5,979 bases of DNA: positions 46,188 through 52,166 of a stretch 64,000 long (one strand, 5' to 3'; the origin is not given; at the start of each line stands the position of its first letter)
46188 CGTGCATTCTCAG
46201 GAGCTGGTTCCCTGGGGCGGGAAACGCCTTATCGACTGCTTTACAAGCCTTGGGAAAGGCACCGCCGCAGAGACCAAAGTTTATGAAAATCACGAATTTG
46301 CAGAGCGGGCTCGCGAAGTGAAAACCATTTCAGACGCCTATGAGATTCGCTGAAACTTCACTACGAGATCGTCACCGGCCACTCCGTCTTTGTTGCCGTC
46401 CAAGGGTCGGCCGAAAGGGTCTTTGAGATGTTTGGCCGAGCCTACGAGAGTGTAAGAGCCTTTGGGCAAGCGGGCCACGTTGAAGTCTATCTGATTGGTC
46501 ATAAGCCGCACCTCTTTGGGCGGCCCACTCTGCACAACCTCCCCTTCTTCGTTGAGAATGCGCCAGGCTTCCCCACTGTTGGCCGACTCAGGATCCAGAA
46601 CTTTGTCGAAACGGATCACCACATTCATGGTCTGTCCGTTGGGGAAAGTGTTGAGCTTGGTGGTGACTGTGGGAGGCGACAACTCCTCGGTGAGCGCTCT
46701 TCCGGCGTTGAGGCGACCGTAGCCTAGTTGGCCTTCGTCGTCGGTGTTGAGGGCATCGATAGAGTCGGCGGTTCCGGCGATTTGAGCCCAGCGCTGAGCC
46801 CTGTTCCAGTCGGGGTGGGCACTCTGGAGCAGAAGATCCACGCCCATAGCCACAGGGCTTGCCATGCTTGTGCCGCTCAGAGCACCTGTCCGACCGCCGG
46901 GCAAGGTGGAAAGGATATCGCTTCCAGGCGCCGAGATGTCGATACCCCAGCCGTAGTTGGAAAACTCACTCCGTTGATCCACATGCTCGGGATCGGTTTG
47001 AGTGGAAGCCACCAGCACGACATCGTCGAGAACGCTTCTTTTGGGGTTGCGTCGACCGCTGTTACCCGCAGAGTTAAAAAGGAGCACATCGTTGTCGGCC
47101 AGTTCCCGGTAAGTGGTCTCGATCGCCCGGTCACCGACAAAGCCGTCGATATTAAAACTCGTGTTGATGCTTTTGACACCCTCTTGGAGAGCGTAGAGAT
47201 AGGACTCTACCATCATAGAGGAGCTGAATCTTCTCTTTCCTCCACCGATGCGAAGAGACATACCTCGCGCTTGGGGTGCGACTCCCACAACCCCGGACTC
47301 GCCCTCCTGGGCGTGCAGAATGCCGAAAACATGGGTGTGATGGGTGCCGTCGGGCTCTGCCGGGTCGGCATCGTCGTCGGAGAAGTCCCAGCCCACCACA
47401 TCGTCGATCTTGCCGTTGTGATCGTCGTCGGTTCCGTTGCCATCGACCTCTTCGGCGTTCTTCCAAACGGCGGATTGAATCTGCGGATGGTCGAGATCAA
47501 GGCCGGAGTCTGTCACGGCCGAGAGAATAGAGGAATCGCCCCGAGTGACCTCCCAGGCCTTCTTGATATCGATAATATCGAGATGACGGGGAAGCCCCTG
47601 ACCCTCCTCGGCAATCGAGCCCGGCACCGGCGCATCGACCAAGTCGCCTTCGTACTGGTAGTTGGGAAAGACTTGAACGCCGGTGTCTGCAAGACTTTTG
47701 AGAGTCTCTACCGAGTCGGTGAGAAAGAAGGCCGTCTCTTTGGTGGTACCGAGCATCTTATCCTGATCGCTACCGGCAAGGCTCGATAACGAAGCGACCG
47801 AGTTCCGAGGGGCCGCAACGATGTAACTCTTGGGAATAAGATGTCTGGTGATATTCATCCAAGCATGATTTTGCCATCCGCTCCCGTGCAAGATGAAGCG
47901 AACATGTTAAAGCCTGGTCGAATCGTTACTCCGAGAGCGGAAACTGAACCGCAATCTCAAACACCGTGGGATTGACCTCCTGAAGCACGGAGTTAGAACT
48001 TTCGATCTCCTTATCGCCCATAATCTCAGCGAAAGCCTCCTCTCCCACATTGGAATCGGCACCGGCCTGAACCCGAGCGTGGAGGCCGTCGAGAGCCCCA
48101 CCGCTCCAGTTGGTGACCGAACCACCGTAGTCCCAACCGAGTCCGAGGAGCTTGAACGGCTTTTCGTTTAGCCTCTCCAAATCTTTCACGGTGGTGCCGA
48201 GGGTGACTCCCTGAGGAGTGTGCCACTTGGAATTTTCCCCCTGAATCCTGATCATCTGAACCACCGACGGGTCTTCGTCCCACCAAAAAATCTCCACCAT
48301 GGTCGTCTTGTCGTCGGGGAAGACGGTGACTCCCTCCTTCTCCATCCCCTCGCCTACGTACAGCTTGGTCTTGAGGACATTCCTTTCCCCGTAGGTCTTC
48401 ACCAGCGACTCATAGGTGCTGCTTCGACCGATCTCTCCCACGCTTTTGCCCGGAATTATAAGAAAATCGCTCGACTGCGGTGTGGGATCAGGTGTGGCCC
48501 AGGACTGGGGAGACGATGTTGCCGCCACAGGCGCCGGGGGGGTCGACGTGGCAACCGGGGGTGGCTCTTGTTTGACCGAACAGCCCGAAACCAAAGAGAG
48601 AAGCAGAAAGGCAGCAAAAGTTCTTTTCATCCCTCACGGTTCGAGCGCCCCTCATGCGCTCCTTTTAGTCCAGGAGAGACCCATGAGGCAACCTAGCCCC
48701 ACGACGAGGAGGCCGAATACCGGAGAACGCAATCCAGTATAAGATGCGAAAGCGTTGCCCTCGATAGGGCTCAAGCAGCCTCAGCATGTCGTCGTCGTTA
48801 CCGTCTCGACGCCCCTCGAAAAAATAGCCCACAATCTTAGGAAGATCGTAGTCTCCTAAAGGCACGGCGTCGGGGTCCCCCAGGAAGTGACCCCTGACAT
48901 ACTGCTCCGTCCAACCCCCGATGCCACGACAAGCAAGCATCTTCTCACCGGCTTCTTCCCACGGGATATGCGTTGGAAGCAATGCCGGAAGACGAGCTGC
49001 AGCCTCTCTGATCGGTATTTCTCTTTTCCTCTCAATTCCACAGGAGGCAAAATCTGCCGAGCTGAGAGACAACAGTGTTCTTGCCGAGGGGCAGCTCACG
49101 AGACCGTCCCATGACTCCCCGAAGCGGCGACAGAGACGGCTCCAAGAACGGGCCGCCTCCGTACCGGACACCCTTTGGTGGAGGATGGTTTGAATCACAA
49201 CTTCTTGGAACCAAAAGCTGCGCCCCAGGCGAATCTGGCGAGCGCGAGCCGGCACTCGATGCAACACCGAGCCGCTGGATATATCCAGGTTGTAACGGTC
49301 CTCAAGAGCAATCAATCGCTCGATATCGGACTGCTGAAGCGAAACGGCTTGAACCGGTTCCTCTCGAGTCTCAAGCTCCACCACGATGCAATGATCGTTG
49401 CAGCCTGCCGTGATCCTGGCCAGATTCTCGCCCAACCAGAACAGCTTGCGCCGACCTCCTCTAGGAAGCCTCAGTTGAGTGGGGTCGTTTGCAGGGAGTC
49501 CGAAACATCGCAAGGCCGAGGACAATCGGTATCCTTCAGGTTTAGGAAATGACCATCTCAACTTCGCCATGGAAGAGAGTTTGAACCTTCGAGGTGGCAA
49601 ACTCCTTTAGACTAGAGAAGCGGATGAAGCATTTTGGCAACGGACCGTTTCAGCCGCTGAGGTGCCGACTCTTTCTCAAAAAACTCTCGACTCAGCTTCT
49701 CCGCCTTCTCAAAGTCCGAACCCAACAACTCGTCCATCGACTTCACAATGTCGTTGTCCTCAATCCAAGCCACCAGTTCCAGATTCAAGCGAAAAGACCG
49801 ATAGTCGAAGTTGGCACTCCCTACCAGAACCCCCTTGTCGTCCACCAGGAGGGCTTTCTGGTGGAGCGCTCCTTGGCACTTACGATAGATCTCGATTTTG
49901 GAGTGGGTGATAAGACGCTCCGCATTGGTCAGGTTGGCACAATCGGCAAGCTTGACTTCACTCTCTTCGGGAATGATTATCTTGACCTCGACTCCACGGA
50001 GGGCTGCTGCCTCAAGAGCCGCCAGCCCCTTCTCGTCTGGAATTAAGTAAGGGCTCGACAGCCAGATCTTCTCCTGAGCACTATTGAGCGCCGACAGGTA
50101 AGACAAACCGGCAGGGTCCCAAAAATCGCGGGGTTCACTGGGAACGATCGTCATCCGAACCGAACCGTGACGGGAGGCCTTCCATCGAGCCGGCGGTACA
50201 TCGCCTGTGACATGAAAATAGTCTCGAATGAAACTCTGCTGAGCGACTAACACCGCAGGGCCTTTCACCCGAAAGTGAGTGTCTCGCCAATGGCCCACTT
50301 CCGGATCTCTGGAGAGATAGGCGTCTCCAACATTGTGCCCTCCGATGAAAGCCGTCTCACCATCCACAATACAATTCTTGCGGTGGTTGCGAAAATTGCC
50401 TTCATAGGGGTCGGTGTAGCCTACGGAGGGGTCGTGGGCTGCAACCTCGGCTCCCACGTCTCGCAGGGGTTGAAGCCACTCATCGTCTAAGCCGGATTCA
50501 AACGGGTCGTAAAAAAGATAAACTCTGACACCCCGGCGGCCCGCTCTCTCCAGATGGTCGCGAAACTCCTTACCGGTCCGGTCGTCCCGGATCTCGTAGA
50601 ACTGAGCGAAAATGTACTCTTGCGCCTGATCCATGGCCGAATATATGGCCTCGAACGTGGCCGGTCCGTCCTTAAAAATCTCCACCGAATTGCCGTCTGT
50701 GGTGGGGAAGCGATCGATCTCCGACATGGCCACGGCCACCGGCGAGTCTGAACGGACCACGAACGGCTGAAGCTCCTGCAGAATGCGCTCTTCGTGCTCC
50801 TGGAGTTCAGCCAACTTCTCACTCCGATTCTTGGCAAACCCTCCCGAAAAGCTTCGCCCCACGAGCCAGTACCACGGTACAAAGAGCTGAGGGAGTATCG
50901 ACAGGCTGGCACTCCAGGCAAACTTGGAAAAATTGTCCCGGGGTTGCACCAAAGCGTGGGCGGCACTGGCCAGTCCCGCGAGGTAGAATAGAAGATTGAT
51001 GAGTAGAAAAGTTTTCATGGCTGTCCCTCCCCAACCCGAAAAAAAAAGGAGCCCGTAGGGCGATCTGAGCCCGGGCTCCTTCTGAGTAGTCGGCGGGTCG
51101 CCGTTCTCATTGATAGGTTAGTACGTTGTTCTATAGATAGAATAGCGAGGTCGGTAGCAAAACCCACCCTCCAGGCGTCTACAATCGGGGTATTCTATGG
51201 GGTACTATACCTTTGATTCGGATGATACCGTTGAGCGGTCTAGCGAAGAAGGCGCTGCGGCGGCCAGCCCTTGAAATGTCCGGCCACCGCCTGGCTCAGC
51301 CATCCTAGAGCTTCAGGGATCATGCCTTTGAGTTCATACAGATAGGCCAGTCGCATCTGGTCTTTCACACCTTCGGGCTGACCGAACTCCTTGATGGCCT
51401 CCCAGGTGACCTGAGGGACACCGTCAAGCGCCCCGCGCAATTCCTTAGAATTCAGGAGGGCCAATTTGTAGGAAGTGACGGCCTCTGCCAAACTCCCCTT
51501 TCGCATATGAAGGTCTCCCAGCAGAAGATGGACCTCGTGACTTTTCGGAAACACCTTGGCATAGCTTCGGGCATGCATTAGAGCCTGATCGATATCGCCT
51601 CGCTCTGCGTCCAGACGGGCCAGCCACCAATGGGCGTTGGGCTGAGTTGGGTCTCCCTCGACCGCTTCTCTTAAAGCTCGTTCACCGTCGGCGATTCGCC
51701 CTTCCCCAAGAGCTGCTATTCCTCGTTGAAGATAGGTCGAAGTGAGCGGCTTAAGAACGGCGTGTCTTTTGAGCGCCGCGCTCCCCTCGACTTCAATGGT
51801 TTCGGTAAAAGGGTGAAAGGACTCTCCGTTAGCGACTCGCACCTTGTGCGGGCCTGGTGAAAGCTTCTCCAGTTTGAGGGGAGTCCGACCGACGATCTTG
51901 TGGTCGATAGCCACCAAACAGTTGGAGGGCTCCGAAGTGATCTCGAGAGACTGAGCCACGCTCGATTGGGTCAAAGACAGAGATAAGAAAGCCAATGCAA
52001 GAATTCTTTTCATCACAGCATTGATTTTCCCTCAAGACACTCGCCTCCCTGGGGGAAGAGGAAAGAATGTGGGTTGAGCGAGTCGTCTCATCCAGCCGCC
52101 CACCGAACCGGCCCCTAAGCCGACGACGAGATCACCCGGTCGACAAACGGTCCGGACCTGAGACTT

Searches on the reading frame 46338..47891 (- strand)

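Call 21: search_protein_families(library=pfam, proteins=[window:46338-47891:-], max_evalue=0.001)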
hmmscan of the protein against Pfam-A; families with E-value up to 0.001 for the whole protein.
window:46338-47891:- (517 aa): 1 family
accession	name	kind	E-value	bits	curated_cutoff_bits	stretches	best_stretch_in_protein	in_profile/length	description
PF00082.27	Peptidase_S8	-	1.1e-27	97.5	21.8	1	125-376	7-274/288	Subtilase family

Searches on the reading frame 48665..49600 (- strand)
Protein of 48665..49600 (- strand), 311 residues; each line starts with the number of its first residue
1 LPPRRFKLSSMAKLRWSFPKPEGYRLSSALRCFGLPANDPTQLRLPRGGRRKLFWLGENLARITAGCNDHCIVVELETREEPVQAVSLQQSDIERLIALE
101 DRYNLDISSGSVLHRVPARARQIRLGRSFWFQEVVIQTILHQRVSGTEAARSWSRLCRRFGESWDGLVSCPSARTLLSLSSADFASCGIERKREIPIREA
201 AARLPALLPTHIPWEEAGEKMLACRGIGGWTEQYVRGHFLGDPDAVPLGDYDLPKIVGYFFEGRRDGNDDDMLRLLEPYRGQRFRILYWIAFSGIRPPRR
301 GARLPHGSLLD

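Call 21: search_protein_families(library=pfam, proteins=[window:48665-49600:-], max_evalue=0.001)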
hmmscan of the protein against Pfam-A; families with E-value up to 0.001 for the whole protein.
window:48665-49600:- (311 aa): 1 family
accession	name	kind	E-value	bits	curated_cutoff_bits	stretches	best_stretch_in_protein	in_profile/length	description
PF00730.31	HhH-GPD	-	4.1e-05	24.3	26.2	1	136-266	1-92/108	HhH-GPD superfamily base excision DNA repair protein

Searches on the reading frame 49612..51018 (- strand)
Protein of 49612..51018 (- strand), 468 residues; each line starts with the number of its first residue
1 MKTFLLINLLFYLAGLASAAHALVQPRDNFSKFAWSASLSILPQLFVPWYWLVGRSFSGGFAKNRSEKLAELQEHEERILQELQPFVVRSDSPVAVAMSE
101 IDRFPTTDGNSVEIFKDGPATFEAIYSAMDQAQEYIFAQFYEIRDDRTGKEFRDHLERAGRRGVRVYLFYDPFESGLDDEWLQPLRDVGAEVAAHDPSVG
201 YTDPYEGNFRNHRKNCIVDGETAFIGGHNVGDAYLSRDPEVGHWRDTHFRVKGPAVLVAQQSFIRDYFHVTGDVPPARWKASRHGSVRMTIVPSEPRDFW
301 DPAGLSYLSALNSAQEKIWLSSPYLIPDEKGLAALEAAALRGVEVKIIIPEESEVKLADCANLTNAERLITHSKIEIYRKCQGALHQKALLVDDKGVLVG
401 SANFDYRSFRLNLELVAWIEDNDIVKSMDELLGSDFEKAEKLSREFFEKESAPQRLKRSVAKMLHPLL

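Call 3: search_protein_families(library=pfam, proteins=[window:49612-51018:-], max_evalue=0.001)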
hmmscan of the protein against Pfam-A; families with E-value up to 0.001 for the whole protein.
window:49612-51018:- (468 aa): 2 families
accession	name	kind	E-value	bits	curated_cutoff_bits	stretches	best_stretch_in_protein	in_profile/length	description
PF13091.12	PLDc_2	-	5e-40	136.8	27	2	308-431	2-127/132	PLD-like domain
PF00614.28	PLDc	-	1.1e-12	47.8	21.9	2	382-408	2-28/28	Phospholipase D Active site motif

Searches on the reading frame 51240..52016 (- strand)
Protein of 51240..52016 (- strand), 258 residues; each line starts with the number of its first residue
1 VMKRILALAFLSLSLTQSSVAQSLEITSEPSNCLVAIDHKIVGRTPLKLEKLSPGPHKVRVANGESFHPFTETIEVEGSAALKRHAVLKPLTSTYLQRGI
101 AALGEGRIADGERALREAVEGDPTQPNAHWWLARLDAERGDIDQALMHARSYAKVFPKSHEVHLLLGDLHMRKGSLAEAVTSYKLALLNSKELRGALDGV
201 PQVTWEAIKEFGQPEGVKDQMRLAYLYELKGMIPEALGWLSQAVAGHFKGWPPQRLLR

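Call 3: search_protein_families(library=pfam, proteins=[window:51240-52016:-], max_evalue=0.001)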
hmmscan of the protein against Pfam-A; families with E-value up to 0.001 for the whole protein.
window:51240-52016:- (258 aa): 12 families
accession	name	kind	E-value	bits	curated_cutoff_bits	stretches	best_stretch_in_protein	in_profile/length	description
PF13432.12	TPR_16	-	1.1e-14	54.9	32.7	2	133-187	4-58/65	Tetratricopeptide repeat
PF13428.12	TPR_14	-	5.4e-11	42.5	23.5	1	126-169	1-44/44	Tetratricopeptide repeat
PF08308.17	PEGA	-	5.9e-11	42.6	20.8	1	23-90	3-69/71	PEGA domain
PF14559.12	TPR_19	-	8.3e-11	42.5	25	1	102-145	1-44/68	Tetratricopeptide repeat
PF07719.23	TPR_2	-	1e-09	38.2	27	0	161-187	2-28/34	Tetratricopeptide repeat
PF07721.20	TPR_4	-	2e-06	28.3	27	0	127-150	2-25/26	Tetratricopeptide repeat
PF13414.12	TPR_11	-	2.3e-06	27.6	26.8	0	114-133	16-35/42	TPR repeat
PF13181.12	TPR_8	-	7.7e-05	23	25.7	0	161-187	2-28/34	Tetratricopeptide repeat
PF09976.15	TPR_21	-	0.00015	22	25.5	1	102-192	86-178/193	Tetratricopeptide repeat-like domain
PF00515.34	TPR_1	-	0.00015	21.8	27.8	0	161-187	2-28/34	Tetratricopeptide repeat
PF13174.12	TPR_6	-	0.00017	22.4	26.3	0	128-159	2-33/33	Tetratricopeptide repeat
PF13431.12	TPR_17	-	0.00077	20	24.4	0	115-146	2-33/34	Tetratricopeptide repeat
